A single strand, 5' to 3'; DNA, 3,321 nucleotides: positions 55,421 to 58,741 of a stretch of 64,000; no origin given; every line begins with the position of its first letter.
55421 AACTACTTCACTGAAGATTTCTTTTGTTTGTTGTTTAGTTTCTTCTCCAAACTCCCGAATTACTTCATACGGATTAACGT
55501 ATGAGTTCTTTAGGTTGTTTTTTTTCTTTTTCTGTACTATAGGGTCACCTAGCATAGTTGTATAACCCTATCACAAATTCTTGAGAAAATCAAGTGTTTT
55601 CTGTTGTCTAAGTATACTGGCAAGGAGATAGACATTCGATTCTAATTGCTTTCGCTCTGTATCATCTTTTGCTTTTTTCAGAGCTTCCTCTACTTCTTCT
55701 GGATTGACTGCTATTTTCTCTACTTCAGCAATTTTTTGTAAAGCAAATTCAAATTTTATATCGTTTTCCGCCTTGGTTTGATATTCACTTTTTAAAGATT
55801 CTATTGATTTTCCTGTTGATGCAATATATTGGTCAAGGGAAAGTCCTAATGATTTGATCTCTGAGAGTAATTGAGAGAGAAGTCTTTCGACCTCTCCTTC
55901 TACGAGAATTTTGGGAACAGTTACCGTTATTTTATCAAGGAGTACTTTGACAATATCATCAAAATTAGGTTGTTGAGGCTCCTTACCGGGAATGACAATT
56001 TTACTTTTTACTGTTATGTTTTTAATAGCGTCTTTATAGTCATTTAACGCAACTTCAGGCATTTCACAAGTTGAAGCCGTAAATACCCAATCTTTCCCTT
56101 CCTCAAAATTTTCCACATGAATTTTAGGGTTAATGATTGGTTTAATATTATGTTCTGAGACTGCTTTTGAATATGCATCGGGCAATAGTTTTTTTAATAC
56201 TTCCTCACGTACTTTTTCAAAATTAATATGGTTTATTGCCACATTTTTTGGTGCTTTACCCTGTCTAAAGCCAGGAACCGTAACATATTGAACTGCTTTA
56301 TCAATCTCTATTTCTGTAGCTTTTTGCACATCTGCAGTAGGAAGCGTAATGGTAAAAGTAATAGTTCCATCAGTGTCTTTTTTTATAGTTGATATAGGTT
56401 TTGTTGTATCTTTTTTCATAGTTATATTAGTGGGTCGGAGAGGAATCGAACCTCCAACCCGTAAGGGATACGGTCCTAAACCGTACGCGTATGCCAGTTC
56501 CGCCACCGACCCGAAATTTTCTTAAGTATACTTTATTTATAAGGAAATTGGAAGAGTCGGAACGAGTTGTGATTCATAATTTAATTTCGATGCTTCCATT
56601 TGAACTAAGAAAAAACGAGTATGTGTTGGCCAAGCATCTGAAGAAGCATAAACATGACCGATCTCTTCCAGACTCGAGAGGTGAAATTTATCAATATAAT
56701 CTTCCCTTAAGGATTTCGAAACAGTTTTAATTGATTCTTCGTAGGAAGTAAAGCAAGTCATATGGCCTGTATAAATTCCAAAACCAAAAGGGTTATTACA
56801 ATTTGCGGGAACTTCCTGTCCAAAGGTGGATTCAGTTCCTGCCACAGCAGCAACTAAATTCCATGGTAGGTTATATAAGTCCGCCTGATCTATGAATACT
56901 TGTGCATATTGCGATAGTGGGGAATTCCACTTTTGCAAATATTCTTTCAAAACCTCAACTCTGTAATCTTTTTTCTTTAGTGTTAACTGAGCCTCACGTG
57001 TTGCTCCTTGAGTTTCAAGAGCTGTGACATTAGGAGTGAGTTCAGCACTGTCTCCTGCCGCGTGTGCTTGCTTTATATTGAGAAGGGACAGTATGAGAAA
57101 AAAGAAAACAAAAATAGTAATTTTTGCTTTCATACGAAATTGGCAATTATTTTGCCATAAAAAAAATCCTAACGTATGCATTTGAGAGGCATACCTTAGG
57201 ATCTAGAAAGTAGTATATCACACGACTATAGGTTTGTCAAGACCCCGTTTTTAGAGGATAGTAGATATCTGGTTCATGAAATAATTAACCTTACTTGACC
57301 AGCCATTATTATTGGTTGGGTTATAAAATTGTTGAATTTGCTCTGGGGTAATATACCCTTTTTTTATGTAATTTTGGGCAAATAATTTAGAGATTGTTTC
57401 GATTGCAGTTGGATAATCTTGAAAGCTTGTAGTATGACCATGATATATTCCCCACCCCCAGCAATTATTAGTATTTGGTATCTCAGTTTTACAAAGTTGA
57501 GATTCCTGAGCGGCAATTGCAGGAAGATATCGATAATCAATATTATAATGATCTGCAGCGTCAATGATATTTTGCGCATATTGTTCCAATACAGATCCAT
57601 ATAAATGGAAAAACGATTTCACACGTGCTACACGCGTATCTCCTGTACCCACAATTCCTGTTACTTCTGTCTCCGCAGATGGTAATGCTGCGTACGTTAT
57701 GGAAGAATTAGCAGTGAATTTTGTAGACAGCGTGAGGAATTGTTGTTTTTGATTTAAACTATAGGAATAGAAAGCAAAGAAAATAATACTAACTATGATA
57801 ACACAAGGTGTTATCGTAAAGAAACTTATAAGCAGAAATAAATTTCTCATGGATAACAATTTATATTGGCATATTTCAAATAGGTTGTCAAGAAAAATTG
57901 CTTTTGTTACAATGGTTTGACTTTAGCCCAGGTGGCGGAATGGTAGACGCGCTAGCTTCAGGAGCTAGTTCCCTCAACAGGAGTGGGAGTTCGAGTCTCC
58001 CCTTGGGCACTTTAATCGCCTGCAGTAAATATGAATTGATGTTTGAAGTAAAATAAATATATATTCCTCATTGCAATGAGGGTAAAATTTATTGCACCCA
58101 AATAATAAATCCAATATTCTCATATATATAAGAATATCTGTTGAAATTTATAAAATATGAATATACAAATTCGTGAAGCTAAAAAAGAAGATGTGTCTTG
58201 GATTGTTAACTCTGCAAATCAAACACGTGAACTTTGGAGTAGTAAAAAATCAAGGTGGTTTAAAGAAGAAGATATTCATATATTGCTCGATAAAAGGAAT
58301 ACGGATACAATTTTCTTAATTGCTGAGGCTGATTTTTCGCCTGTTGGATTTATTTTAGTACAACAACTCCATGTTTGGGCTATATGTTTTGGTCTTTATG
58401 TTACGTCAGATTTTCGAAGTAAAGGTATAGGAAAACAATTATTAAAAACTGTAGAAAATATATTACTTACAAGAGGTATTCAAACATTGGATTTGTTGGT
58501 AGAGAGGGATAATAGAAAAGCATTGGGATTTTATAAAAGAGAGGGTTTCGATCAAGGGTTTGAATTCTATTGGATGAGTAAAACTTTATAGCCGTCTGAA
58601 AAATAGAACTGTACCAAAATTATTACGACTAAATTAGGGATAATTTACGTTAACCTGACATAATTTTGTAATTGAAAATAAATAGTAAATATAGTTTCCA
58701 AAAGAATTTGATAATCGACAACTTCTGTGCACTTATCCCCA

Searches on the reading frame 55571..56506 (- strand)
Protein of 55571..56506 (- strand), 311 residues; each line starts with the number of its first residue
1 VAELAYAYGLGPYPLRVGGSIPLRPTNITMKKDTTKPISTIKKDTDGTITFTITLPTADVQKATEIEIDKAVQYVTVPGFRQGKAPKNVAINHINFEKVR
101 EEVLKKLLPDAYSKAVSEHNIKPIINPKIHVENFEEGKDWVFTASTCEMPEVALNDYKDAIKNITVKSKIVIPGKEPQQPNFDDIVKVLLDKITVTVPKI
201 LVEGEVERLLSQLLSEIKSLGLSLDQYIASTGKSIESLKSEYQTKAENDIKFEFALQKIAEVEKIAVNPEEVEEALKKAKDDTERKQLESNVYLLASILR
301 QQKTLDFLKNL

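Call 72: search_protein_families(library=pfam, proteins=[window:55571-56506:-], max_evalue=0.01)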
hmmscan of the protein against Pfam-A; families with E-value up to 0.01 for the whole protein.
window:55571-56506:- (311 aa): 2 families
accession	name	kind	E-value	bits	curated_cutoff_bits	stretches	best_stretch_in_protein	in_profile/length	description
PF05697.18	Trigger_N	-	3.6e-28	99.1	22.2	1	40-161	4-123/144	Bacterial trigger factor protein (TF)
PF05698.19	Trigger_C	-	3.1e-19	70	22.7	1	183-309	27-148/162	Bacterial trigger factor protein (TF) C-terminus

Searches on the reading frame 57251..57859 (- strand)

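Call 72: search_protein_families(library=pfam, proteins=[window:57251-57859:-], max_evalue=0.01)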
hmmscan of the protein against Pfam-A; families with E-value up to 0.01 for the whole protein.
window:57251-57859:- (202 aa): 1 family
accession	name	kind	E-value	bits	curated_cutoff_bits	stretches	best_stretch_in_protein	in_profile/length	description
PF01832.25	Glucosaminidase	-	0.0061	17.7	30.2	1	96-201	2-118/123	Mannosyl-glycoprotein endo-beta-N-acetylglucosaminidase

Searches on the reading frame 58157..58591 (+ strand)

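Call 71: search_protein_families(library=phrogs, proteins=[window:58157-58591:+], max_evalue=0.01)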
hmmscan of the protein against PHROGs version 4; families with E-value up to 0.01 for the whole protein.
window:58157-58591:+ (144 aa): 3 families
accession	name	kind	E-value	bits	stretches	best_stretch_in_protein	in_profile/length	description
phrog_1249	-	other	1.5e-17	64.9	1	1-140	6-155/180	acetyltransferase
phrog_3810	-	other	1.2e-14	55.5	1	49-134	59-145/155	acetyltransferase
phrog_21214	-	other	0.00012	23.1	1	48-135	50-126/129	acetyltransferase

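Call 72: search_protein_families(library=pfam, proteins=[window:58157-58591:+], max_evalue=0.01)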
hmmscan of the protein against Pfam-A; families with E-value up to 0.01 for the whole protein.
window:58157-58591:+ (144 aa): 6 families
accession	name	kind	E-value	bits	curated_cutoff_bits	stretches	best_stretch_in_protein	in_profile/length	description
PF00583.31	Acetyltransf_1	-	9.5e-17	61.8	20.7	1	25-131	6-116/116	Acetyltransferase (GNAT) family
PF13508.13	Acetyltransf_7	-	2.2e-13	50.8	27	1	51-132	3-83/84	Acetyltransferase (GNAT) domain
PF13673.13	Acetyltransf_10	-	2e-10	41.2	23.6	1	48-132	28-108/128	Acetyltransferase (GNAT) domain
PF08445.16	FR47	-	3.9e-07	30.4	22.1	1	77-139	24-85/86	FR47-like protein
PF13420.13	Acetyltransf_4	-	1.9e-05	25.2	24.3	1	35-132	32-135/155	Acetyltransferase (GNAT) domain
PF13302.13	Acetyltransf_3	-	0.00023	22.3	25.4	1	5-131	4-137/138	Acetyltransferase (GNAT) domain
